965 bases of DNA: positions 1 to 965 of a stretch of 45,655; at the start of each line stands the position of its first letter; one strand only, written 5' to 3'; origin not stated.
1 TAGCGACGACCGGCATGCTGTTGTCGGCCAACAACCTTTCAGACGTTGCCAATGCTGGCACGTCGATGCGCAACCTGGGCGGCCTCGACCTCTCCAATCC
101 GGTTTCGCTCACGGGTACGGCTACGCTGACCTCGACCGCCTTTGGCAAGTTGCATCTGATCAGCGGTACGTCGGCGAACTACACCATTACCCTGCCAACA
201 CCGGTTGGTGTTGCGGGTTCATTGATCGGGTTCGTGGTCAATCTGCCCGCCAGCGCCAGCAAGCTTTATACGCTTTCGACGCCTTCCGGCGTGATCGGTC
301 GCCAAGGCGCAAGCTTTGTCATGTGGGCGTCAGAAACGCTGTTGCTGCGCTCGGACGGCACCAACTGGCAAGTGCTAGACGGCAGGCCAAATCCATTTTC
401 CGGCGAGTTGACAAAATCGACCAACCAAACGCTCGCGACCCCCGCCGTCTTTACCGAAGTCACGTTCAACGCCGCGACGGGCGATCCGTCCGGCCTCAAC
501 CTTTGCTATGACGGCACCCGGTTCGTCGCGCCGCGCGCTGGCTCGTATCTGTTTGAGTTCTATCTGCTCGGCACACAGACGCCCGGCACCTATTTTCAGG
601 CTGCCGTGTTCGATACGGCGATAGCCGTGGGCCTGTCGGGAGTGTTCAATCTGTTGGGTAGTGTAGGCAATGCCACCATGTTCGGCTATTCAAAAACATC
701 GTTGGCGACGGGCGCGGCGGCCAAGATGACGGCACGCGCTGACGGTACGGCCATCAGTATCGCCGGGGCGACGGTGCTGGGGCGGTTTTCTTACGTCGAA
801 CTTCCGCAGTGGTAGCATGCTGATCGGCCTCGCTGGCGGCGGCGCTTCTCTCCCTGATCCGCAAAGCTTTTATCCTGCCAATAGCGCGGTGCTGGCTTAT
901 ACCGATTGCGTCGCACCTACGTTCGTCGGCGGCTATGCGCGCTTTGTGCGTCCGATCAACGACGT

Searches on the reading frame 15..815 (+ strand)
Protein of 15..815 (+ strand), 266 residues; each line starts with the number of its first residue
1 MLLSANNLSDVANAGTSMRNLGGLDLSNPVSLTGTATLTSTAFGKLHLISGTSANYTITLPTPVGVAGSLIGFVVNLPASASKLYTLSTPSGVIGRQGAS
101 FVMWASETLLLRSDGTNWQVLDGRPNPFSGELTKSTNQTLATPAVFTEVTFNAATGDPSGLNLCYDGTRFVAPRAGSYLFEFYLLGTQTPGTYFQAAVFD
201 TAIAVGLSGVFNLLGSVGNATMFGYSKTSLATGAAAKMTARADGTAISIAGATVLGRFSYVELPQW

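Call 80: search_protein_families(library=pfam, alignment_id=A8, max_evalue=0.001)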
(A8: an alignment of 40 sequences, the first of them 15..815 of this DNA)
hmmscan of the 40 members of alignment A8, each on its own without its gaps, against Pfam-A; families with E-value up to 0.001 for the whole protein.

A. member 1, window:15-815:+ (266 aa): 0 families

B. families by the number of members that match (of 40 scanned): 15 families
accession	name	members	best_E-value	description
PF04098.21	Rad52_Rad22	1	1.2e-33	Rad52/22 family double-strand break repair protein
PF01520.23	Amidase_3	1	6.3e-25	N-acetylmuramoyl-L-alanine amidase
PF13472.12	Lipase_GDSL_2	1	4e-18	GDSL-like Lipase/Acylhydrolase family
PF11645.14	PDDEXK_5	1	8.1e-17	PD-(D/E)XK endonuclease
PF05565.16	Sipho_Gp157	1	1.2e-15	Siphovirus Gp157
PF01381.28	HTH_3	1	1.9e-12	Helix-turn-helix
PF08299.17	Bac_DnaA_C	1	1.7e-11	Bacterial dnaA protein helix-turn-helix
PF00657.28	Lipase_GDSL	1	4.2e-10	GDSL-like Lipase/Acylhydrolase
PF13560.12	HTH_31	1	4.1e-09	Helix-turn-helix domain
PF13443.12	HTH_26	1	5.2e-07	Cro/C1-type HTH DNA-binding domain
PF12844.13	HTH_19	1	4.8e-05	Helix-turn-helix domain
PF12840.13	HTH_20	1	0.00021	Helix-turn-helix domain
PF13936.12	HTH_38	1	0.0003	Helix-turn-helix domain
PF22495.2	HTH_92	1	0.00057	RsaL-like HTH domain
PF12802.13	MarR_2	1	0.00081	MarR family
